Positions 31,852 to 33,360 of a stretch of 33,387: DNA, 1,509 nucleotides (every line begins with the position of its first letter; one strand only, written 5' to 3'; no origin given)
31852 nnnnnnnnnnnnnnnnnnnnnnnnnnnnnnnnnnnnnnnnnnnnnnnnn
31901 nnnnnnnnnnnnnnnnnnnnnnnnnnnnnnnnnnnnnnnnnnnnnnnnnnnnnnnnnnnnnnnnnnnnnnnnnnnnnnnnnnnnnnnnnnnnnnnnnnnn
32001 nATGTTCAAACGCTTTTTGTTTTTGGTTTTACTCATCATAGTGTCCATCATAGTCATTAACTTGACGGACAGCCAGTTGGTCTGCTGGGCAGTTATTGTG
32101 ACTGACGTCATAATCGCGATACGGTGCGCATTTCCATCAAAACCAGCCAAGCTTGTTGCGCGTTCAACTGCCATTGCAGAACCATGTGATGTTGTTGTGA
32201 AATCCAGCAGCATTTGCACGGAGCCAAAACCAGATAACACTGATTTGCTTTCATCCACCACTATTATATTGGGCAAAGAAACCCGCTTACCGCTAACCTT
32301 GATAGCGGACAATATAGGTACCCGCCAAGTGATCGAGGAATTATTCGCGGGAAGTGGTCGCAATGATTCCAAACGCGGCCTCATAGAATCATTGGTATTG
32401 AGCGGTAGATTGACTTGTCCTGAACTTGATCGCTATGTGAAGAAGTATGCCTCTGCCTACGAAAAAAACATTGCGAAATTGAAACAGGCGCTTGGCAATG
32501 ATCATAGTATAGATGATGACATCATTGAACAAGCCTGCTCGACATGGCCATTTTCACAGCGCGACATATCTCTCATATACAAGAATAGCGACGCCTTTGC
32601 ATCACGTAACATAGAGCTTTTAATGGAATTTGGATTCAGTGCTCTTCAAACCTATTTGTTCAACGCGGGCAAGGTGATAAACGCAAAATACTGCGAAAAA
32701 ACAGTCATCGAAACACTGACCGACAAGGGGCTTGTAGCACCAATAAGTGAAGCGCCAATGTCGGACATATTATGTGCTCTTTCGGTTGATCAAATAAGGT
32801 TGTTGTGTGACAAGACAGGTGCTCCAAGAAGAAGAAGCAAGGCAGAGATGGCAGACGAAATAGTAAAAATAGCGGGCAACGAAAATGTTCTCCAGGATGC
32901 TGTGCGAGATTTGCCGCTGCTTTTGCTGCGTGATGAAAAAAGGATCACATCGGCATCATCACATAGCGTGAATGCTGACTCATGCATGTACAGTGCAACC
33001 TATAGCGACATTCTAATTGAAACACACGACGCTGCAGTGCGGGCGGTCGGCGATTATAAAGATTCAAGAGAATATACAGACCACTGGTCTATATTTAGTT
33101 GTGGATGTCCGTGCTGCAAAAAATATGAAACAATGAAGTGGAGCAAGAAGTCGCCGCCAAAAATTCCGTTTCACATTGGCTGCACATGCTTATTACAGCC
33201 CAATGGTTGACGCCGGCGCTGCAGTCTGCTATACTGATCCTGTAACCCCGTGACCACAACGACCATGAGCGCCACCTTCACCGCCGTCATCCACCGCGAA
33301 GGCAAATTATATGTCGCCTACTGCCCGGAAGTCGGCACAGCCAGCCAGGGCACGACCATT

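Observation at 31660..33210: Repressor-linked low-GC membrane protein carrying a copy of the MuF head-protein Cys/His motif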

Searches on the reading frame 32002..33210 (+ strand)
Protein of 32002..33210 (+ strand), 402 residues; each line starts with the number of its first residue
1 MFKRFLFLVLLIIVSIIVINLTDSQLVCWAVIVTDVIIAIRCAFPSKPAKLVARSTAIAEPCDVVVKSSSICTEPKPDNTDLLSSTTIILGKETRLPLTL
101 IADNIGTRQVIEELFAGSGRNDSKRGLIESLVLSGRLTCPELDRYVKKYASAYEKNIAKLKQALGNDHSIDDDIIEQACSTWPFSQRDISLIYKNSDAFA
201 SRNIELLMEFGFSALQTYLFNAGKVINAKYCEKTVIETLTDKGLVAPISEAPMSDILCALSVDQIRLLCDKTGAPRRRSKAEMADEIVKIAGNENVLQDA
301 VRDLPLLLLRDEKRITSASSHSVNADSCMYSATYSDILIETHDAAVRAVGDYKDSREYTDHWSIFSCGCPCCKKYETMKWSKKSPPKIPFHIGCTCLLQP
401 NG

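Call 5: search_protein_families(library=pfam, proteins=[window:32002-33210:+], max_evalue=1)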
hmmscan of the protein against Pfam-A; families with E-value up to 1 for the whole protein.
window:32002-33210:+ (402 aa): 0 families

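Call 6: search_protein_families(library=phrogs, proteins=[window:32002-33210:+], max_evalue=0.1)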
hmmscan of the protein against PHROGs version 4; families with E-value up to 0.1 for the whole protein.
window:32002-33210:+ (402 aa): 0 families

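Call 9: search_protein_families(library=ncbifam, proteins=[window:32002-33210:+], max_evalue=1)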
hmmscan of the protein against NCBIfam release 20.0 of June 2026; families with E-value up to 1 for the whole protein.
window:32002-33210:+ (402 aa): 0 families

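Call 10: search_protein_families(library=padloc, proteins=[window:32002-33210:+], max_evalue=1)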
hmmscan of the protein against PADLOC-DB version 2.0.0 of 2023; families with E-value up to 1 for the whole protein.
window:32002-33210:+ (402 aa): 1 family
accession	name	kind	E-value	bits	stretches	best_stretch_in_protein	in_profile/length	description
PDLC00725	Effector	-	0.059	10.7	1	3-65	35-97/293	4TM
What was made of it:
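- On Lysogen-expressed superinfection-exclusion / Rex-like systems: PADLOC gave only a non-significant 4TM match (E 0.059) for P0001 (call 10).
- P0001's TM region matches a PADLOC '4TM effector' model faintly (E 0.059; call 10). No known toxin domain was found (calls 5, 9, 10).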

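Call 11: find_homologous_proteins(query=window:32002-33210:+, max_evalue=0.001)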
Query window:32002-33210:+ (402 aa): 1 proteins with E <= 0.001 among 6939 candidates.
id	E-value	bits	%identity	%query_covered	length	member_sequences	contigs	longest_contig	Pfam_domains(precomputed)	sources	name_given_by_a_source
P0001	2.8e-266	901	100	100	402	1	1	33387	-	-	-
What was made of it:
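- Tried and rejected: Word-indexed homology search: found only the query itself (call 11).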

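Call 15: search_dna_similar(query=window:32002-33210:+, collection=phages, mode=protein, max_evalue=1)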
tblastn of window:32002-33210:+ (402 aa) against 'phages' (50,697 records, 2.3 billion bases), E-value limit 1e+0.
No match.

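Call 16: search_solved_structures(query=window:32002-33210:+, max_evalue=10, show_alignments=3)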
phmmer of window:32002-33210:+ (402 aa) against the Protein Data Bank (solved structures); distinct sequences matched with E-value up to 10: 1.
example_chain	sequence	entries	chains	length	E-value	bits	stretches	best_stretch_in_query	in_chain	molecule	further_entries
4q28_A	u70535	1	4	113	1.8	10.7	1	120-154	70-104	Periplakin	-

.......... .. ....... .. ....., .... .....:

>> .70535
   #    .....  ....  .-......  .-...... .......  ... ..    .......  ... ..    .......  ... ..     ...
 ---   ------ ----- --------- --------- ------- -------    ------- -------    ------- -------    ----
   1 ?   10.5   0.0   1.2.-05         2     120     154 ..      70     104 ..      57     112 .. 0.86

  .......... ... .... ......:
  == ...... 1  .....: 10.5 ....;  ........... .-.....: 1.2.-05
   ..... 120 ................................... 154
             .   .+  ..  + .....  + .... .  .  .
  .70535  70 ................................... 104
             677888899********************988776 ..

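Call 23: predict_structure(protein=window:32002-33210:+)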
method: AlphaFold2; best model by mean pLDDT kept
length: 402 residues; sequences in the alignment: 1
mean_pLDDT: 39.0   pTM: 0.22
mean pLDDT of the five models: 39.0, 36.4, 36.0, 35.4, 28.8
residues with pLDDT >= 90: 1; 70-90: 15; 50-70: 37; < 50: 349
segments of 3 or more residues with pLDDT < 50: 23-27, 30-39, 41-43, 45-140, 149-265, 291-402
pLDDT, mean of each block of 10 residues (from residue 1): 85 70 49 41 45 33 29 27 27 25 36 46 42 45 49 39 34 36 32 31 34 34 31 38 34 38 52 62 55 45 34 26 25 28 33 34 32 37 38 32 29
secondary structure, 60 per line:
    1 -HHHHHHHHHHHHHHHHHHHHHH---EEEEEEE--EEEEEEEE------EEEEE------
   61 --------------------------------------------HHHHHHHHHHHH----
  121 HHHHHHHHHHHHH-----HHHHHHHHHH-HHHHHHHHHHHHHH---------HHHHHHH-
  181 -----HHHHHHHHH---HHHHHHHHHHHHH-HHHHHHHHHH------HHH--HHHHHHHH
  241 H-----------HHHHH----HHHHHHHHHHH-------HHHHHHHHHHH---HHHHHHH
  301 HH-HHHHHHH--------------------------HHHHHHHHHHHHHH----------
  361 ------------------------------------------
elements in order: H2-23 E27-33 E36-43 E50-54 H105-116 H121-133 H139-148 H150-163 H173-179 H186-194 H198-210 H212-221 H233-241 H253-257 H262-272 H280-290 H294-302 H304-310 H337-350
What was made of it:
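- Tried and rejected: Single-sequence AlphaFold: unusable, pLDDT 39 (call 23).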

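Call 29: search_protein_representatives(protein=window:32002-33210:+)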
Query: 402 residues. Proteins with E-value up to 0.001 (for the whole library): 95; up to 1e-10: 13; up to 1e-30: 1. The best 95 are listed.
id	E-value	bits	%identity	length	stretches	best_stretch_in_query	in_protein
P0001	8.9e-267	900.5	100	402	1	1-402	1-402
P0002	1.7e-13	66.8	26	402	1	89-400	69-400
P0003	1.0e-12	64.2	27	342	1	128-397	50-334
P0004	1.1e-12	64.1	26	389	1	187-400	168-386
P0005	3.5e-12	62.5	25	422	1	69-400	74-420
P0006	4.2e-12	62.2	27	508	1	84-398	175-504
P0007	4.7e-12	62.1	25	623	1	76-399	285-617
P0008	5.9e-12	61.7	27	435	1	91-399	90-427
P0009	1.1e-11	60.8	28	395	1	120-400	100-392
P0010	2.9e-11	59.4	26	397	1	127-400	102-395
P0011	3.1e-11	59.4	25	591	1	81-398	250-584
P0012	3.3e-11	59.3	25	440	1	89-401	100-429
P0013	4.7e-11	58.8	25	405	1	89-401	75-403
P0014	1.4e-10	57.2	27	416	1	111-400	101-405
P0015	1.6e-10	57.0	23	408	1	133-399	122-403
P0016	9.9e-10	54.4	28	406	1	36-399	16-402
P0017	3.5e-09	52.6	27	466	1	125-400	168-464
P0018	4.3e-09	52.3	24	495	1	85-399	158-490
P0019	5.1e-09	52.1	27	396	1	127-399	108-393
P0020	5.6e-09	51.9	25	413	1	95-402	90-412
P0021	5.8e-09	51.9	28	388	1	205-400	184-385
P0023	1.2e-08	50.8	28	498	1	130-399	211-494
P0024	1.2e-08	50.8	25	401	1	27-400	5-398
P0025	1.3e-08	50.8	29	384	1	126-396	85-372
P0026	1.6e-08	50.5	26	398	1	126-398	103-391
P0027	1.6e-08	50.5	22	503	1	89-400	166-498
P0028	2.4e-08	49.8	25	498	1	57-400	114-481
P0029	2.9e-08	49.6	26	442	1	123-401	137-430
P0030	3.0e-08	49.6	25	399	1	75-400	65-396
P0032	4.1e-08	49.1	27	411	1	67-400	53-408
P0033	4.8e-08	48.9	24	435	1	74-399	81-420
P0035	6.3e-08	48.5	24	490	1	90-397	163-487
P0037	8.3e-08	48.1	23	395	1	80-400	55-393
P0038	8.6e-08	48.0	23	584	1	85-400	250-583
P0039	1.0e-07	47.8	29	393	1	86-397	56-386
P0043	2.1e-07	46.7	25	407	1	56-398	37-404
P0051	9.0e-07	44.7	23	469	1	86-400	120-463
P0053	2.0e-06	43.6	23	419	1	88-401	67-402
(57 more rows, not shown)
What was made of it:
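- They align over residues 89-400 (call 29).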

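Call 32: search_protein_families(library=pfam, alignment_id=A1, max_evalue=0.1)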
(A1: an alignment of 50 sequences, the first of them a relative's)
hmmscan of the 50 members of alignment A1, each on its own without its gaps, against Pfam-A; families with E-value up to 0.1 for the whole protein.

A. member 1, P0001 (402 aa): 0 families

B. families by the number of members that match (of 50 scanned): 45 families (the first 25 are shown)
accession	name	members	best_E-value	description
PF04233.19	Phage_Mu_F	5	0.0016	Phage Mu protein F like protein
PF08271.17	Zn_Ribbon_TF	1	0.0011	TFIIB zinc-binding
PF18117.6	EDS1_EP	1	0.0012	Enhanced disease susceptibility 1 protein EP domain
PF05696.16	DUF826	1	0.0023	Protein of unknown function (DUF826)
PF08655.15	DASH_Ask1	1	0.0036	DASH complex subunit Ask1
PF17105.10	BRD4_CDT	1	0.0039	C-terminal domain of bromodomain protein 4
PF14169.11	YdjO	1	0.0042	Cold-inducible protein YdjO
PF14907.12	NTP_transf_5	1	0.0042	Uncharacterised nucleotidyltransferase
PF19143.6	Omp85_2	1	0.0042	OMP85 superfamily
PF08066.17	PMC2NT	1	0.0075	PMC2NT (NUC016) domain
PF25729.1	crAss_MUZ_C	1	0.0099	Crassvirus muzzle protein C-terminal domain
PF10112.14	Halogen_Hydrol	1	0.013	5-bromo-4-chloroindolyl phosphate hydrolysis protein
PF25184.1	YxzE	1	0.016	YxzE-like putative bacteriocin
PF15179.11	Myc_target_1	1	0.023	Myc target protein 1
PF12176.13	MtaB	1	0.024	Methanol-cobalamin methyltransferase B subunit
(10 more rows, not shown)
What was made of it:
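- Checked: 5 of 50 members hit PF04233 weakly (call 32).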

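Call 33: find_homologous_proteins(query=A1, max_evalue=0.00001)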
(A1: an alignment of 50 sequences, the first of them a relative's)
Query A1 (50 sequences) (402 aa, profile of the alignment): 3 proteins with E <= 0.00001 among 8000 candidates.
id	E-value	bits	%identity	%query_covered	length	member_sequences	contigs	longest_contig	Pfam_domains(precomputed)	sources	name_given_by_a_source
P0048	1.9e-88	315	24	78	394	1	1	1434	-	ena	-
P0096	5.1e-79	284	21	49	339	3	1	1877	-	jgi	jgi:hypothetical protein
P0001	7.8e-70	254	100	100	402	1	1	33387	-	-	-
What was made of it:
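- Tried and rejected: With the family profile it found only two more proteins (call 33).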

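Call 36: find_encoding_contigs(protein=P0002, flank=8000, max_places=4)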
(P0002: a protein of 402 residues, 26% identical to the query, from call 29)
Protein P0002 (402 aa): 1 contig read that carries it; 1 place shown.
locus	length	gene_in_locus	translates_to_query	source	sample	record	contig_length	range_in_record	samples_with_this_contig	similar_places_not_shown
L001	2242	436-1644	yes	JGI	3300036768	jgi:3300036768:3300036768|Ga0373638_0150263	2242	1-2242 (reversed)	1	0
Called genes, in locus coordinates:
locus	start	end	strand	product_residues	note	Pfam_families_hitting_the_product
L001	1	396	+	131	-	?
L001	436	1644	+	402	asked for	-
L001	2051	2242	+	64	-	?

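Call 37: list_cluster_members(proteins=[P0003, P0004, P0005, P0006, P0007, P0008, P0009, P0010, P0011, P0012])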
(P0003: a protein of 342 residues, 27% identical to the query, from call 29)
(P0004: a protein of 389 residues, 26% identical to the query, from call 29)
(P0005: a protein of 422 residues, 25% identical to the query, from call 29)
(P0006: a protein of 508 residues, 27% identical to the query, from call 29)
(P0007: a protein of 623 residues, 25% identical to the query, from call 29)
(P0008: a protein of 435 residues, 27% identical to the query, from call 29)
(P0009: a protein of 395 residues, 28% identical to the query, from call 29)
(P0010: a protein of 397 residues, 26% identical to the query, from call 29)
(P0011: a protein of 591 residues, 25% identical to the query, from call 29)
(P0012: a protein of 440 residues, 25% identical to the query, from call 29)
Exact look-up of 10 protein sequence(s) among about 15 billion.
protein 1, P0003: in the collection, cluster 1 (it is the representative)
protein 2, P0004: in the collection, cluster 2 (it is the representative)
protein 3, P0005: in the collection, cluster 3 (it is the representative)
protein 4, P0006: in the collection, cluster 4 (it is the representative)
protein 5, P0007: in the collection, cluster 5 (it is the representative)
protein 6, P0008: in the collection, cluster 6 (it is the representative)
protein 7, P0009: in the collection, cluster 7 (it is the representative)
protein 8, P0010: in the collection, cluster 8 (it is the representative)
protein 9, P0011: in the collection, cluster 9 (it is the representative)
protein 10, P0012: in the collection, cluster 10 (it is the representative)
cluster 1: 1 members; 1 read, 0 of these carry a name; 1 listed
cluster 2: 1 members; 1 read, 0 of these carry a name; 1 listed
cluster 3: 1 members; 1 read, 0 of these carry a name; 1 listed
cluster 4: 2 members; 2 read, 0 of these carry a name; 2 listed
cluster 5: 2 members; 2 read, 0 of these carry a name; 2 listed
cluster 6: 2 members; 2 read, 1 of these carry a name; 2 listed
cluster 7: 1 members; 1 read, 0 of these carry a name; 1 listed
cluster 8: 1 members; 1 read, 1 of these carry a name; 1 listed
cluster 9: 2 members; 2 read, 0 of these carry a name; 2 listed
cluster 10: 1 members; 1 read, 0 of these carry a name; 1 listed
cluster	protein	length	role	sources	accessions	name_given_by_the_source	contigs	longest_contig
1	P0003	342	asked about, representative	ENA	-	-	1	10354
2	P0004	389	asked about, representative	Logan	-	-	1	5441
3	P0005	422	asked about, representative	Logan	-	-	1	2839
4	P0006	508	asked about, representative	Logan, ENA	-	-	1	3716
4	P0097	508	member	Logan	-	-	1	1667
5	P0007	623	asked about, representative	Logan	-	-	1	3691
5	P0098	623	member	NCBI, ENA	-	-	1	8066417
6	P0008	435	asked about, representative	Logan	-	-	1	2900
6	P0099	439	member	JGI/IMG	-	hypothetical protein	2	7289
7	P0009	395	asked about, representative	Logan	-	-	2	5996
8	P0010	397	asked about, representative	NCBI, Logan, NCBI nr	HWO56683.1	MAG TPA: hypothetical protein VNN55_03855 [bacterium] | hypothetical protein [bacterium]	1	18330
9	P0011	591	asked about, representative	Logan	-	-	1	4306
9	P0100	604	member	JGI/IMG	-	-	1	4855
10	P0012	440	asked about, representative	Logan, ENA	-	-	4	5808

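Call 38: find_encoding_contigs(protein=P0098, flank=10000, max_places=2)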
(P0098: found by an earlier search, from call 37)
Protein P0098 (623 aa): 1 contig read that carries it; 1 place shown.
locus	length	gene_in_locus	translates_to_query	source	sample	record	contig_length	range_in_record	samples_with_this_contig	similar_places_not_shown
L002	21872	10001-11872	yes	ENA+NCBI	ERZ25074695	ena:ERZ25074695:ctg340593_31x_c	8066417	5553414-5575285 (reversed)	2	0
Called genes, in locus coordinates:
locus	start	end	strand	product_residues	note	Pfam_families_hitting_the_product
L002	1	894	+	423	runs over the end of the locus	PF17293:Arm-DNA-bind_5, PF13102:Phage_int_SAM_5, PF00589:Phage_integrase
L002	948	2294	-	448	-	-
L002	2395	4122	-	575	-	PF03235:GmrSD_N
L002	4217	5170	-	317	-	PF18159:S_4TM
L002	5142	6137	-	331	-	PF18144:SMODS (faint)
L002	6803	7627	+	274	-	PF09357:RteC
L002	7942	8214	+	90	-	PF12728:HTH_17 (weak)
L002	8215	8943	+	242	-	-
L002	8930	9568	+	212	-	-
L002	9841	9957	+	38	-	-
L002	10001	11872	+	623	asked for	-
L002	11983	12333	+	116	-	-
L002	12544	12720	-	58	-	-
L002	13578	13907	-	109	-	PF00565:SNase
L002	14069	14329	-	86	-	-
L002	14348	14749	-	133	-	PF18925:DUF5675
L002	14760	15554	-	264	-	-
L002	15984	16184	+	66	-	-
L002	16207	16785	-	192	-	-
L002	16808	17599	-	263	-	PF20404:DUF6694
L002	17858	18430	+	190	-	PF00027:cNMP_binding (weak)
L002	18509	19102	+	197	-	-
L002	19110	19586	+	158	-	-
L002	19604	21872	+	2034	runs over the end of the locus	PF03534:SpvB, PF01839:FG-GAP (faint), PF13517:FG-GAP_3 (weak), PF05593:RHS_repeat (faint)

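Call 39: find_encoding_contigs(protein=P0010, flank=10000, max_places=2)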
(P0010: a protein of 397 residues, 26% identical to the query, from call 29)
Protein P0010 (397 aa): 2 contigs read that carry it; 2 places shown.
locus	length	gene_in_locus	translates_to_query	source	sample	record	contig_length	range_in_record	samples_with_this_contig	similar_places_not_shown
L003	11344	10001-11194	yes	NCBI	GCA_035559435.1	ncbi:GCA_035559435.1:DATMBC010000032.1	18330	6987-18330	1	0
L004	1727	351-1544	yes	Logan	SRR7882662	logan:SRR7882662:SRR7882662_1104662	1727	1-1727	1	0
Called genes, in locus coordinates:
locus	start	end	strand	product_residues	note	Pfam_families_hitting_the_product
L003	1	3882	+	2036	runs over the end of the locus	PF14349:SprA_N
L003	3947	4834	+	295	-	PF04389:Peptidase_M28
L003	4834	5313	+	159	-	PF06514:PsbU (weak), PF12836:HHH_3, PF14520:HHH_5 (faint), PF00633:HHH (faint)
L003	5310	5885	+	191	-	PF03602:Cons_hypoth95, PF05175:MTS (weak), PF01170:UPF0020 (weak), PF09445:Methyltransf_15 (weak), PF13847:Methyltransf_31, PF13649:Methyltransf_25 (weak)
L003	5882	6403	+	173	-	PF01467:CTP_transf_like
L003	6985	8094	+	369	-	PF01075:Glyco_transf_9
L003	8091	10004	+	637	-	PF00664:ABC_membrane, PF00005:ABC_tran, PF02463:SMC_N (faint)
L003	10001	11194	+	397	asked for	-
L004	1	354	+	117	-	?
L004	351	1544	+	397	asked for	-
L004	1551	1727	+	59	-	?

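Call 40: find_encoding_contigs(protein=P0003, flank=10000, max_places=2)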
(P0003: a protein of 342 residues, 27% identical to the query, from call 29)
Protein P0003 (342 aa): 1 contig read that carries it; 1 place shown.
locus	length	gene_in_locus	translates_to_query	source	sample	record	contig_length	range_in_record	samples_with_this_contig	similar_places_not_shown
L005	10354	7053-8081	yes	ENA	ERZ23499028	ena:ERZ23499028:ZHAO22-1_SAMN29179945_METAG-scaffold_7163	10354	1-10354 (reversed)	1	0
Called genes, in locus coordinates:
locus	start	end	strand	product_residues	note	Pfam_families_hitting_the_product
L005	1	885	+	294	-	?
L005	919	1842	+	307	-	PF02729:OTCace_N, PF00185:OTCace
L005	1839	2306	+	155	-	PF01948:PyrI, PF02748:PyrI_C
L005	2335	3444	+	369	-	PF01321:Creatinase_N, PF00557:Peptidase_M24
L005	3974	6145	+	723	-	PF00133:tRNA-synt_1, PF01406:tRNA-synt_1e (faint), PF09334:tRNA-synt_1g, PF23137:HVO_0758 (weak), PF09334:tRNA-synt_1g, PF00133:tRNA-synt_1, PF01588:tRNA_bind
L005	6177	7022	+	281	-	-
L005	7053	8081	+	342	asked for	-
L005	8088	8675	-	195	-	PF00903:Glyoxalase, PF12681:Glyoxalase_2, PF19581:Glyoxalase_7 (weak), PF22677:Ble-like_N (weak), PF12674:Zn_ribbon_2 (weak)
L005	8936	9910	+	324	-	-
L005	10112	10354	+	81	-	?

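Call 41: list_cluster_members(proteins=[P0013, P0014, P0015, P0016, P0017, P0018, P0019, P0020, P0021, P0023])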
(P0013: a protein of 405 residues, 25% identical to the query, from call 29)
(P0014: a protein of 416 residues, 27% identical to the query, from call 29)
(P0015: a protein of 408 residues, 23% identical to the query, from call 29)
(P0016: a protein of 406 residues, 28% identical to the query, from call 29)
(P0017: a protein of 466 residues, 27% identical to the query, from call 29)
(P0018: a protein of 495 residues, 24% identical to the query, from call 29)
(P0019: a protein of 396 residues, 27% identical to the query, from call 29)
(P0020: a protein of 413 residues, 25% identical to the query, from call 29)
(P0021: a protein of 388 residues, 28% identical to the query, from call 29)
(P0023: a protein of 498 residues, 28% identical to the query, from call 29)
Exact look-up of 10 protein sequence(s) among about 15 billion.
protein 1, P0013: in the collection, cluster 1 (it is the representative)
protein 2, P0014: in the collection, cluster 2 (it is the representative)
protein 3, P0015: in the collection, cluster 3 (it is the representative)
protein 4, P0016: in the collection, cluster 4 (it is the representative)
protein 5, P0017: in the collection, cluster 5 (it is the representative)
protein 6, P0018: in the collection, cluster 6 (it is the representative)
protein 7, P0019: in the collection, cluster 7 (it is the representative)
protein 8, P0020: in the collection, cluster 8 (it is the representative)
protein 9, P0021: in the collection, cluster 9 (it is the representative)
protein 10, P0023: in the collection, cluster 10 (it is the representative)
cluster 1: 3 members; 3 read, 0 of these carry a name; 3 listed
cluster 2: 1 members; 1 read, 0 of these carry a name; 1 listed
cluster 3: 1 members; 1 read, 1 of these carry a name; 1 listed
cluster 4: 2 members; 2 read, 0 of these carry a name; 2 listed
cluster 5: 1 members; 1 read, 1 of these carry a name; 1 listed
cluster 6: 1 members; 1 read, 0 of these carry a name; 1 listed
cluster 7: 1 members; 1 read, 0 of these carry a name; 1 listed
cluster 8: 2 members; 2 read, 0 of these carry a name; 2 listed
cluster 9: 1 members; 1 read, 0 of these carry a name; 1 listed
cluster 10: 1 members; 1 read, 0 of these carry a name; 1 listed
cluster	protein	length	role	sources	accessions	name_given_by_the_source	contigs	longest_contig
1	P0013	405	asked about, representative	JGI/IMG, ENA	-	-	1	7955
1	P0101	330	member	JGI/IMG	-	-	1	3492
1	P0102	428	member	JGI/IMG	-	-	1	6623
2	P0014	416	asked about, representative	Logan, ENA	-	-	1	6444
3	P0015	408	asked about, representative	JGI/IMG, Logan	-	hypothetical protein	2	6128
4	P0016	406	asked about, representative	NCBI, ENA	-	-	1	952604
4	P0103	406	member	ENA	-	-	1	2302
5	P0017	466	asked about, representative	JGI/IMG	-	hypothetical protein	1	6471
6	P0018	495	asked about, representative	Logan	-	-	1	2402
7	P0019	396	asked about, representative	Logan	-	-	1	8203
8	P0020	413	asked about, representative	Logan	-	-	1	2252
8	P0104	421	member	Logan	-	-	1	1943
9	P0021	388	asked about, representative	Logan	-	-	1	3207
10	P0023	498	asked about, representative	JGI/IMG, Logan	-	-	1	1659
